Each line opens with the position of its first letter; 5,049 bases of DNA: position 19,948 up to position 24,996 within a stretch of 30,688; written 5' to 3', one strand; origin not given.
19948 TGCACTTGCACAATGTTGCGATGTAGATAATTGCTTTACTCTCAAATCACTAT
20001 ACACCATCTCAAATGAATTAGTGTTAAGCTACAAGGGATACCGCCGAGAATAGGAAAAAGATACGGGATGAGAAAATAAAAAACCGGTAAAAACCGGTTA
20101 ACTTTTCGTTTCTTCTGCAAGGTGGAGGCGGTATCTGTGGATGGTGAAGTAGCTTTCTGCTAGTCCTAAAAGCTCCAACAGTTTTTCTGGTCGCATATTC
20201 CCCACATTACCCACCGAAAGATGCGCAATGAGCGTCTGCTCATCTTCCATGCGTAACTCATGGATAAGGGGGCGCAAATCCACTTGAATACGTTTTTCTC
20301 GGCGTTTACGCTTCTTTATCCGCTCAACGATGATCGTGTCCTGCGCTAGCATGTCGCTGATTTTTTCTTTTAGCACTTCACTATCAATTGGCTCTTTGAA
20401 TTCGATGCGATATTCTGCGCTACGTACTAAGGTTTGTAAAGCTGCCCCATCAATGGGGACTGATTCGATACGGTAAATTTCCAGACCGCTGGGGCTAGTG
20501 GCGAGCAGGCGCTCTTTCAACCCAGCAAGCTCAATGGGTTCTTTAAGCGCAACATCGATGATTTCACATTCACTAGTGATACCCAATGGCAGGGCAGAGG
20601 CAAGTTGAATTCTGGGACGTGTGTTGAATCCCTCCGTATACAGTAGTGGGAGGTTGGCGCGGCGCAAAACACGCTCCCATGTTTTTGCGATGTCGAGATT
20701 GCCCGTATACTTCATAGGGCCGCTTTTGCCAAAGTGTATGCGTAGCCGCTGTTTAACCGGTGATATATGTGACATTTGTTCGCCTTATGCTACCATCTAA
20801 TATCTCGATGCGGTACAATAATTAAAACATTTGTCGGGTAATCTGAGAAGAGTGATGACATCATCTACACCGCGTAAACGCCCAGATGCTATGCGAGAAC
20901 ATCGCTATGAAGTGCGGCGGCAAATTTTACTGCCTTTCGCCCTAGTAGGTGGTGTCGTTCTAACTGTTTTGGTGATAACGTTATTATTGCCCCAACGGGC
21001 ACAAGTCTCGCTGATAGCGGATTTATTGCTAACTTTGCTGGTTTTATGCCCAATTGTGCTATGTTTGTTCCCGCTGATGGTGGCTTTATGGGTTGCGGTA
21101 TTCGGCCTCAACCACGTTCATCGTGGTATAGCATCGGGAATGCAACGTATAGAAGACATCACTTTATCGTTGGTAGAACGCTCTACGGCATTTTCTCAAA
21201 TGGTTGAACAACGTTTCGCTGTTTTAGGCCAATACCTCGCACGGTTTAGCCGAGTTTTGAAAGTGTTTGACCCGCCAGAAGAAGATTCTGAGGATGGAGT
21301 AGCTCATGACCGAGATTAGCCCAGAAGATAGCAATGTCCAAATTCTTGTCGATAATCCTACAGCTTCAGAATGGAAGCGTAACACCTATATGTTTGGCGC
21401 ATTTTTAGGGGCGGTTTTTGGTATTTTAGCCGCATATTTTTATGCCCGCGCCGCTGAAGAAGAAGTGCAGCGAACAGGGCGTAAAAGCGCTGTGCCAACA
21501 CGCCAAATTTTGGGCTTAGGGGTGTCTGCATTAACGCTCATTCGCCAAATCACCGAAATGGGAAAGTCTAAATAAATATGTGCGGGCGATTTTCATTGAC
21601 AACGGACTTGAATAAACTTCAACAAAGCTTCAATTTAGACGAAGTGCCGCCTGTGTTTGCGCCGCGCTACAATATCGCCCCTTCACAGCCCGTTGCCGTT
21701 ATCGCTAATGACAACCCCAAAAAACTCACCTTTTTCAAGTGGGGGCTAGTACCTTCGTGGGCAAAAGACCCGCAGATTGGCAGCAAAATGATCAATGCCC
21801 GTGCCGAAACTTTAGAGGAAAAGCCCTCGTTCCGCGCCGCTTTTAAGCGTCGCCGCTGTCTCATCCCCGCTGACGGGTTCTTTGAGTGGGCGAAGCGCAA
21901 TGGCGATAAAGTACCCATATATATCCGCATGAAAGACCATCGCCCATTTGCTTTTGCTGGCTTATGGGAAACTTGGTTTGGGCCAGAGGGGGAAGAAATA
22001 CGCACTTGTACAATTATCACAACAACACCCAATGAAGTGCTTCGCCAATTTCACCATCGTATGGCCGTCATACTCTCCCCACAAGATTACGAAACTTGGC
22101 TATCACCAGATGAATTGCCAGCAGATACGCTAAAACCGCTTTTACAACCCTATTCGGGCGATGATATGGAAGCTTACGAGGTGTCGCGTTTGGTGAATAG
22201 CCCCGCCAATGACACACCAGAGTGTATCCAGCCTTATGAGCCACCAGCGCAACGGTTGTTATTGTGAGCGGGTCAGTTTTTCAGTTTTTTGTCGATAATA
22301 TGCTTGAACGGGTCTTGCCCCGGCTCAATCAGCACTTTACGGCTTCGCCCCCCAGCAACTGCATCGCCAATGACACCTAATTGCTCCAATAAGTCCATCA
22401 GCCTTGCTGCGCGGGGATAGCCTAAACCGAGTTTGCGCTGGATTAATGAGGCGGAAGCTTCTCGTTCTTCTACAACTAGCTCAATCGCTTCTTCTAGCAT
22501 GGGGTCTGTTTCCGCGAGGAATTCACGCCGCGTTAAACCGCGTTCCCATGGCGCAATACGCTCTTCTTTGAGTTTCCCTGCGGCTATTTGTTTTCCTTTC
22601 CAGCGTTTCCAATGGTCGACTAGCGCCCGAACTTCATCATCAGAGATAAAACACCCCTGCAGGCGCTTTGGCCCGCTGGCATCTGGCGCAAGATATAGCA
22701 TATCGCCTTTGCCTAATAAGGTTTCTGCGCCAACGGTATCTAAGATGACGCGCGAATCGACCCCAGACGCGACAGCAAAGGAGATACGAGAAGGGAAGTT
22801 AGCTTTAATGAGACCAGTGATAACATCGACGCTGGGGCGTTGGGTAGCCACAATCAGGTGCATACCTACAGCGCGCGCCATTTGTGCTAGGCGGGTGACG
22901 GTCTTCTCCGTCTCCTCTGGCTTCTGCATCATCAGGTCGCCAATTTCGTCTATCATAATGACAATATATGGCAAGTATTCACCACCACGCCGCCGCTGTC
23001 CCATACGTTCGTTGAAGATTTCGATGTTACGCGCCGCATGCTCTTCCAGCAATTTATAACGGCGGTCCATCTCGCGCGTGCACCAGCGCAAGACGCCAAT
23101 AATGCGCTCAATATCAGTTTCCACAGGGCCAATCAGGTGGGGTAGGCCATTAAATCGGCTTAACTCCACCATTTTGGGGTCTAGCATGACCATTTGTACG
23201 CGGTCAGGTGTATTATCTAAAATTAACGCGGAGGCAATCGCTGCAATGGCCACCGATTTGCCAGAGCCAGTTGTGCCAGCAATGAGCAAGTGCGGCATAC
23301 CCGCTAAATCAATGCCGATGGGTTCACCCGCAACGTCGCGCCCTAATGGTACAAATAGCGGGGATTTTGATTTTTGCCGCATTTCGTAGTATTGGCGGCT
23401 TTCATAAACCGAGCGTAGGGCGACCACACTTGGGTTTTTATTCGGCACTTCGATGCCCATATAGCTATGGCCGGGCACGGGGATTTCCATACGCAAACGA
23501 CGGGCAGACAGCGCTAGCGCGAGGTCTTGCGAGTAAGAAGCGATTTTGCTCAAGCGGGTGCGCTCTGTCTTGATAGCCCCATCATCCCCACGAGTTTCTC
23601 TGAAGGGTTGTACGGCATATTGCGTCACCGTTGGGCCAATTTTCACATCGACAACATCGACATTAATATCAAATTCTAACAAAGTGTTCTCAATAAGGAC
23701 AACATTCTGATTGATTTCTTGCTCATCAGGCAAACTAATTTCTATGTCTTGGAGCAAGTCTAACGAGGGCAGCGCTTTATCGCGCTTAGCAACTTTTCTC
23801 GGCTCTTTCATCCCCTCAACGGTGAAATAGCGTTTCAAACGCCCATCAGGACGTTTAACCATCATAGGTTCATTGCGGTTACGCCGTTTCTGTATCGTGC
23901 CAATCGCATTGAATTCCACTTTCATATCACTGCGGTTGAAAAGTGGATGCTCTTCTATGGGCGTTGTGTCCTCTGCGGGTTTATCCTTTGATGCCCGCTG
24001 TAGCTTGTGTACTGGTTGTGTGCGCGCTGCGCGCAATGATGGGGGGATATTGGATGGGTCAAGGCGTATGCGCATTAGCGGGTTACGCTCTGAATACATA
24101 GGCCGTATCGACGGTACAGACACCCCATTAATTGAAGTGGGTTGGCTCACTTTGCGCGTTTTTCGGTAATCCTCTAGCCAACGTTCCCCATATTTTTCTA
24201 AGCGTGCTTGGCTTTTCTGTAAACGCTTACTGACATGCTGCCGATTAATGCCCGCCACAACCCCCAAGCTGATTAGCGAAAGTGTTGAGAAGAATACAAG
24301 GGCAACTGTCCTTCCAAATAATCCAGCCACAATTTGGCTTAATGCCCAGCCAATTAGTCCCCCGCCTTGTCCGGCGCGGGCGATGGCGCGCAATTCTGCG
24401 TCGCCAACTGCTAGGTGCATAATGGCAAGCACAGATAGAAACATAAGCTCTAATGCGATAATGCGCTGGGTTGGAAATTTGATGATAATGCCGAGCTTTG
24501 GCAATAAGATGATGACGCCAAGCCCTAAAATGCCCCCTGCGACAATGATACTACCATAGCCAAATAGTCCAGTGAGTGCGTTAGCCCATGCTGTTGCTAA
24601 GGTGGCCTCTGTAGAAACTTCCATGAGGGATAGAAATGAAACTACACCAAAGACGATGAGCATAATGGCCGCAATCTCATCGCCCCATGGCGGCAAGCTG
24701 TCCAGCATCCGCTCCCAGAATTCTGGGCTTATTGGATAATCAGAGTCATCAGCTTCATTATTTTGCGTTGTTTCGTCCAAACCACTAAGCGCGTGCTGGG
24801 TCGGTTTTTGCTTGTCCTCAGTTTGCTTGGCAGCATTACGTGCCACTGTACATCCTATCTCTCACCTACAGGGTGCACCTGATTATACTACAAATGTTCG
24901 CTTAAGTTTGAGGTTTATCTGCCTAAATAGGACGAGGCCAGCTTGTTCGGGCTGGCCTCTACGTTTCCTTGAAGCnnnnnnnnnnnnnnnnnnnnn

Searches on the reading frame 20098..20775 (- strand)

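Call 6: search_protein_families(library=pfam, proteins=[window:20098-20775:-], max_evalue=0.001)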
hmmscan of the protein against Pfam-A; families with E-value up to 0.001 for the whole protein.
window:20098-20775:- (225 aa): 1 family
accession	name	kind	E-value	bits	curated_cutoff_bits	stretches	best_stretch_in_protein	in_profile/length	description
PF10105.14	DUF2344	-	2e-49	168.3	23.8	1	10-196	1-176/176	Uncharacterized protein conserved in bacteria (DUF2344)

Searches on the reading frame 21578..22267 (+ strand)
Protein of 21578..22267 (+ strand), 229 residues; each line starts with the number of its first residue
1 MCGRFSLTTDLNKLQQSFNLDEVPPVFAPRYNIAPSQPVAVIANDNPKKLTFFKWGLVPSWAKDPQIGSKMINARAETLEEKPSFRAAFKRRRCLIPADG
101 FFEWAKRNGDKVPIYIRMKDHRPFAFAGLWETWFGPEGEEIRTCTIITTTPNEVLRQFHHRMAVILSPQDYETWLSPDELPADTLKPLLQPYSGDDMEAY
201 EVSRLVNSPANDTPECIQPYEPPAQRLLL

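Call 6: search_protein_families(library=pfam, proteins=[window:21578-22267:+], max_evalue=0.001)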
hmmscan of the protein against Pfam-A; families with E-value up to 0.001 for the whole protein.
window:21578-22267:+ (229 aa): 1 family
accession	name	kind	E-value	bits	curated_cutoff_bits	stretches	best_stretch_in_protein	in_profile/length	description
PF02586.19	SRAP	-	3.8e-80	268.9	27.1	1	1-209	1-214/214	SOS response associated peptidase (SRAP)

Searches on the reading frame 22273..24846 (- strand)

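Call 6: search_protein_families(library=pfam, proteins=[window:22273-24846:-], max_evalue=0.001)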
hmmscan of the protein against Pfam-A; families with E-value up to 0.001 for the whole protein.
window:22273-24846:- (857 aa): 4 families
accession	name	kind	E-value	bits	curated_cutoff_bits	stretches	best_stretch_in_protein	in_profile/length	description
PF01580.24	FtsK_SpoIIIE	-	3.5e-56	190.6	24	1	488-673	9-221/221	FtsK/SpoIIIE family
PF17854.6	FtsK_alpha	-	1e-23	83.9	22.9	1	359-469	1-101/101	FtsK alpha domain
PF09397.16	FtsK_gamma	-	9.4e-21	73.7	30.6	1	779-840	2-62/63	Ftsk gamma domain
PF01935.23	DUF87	-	9.6e-06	26.3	23.2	1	509-558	13-61/220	Helicase HerA, central domain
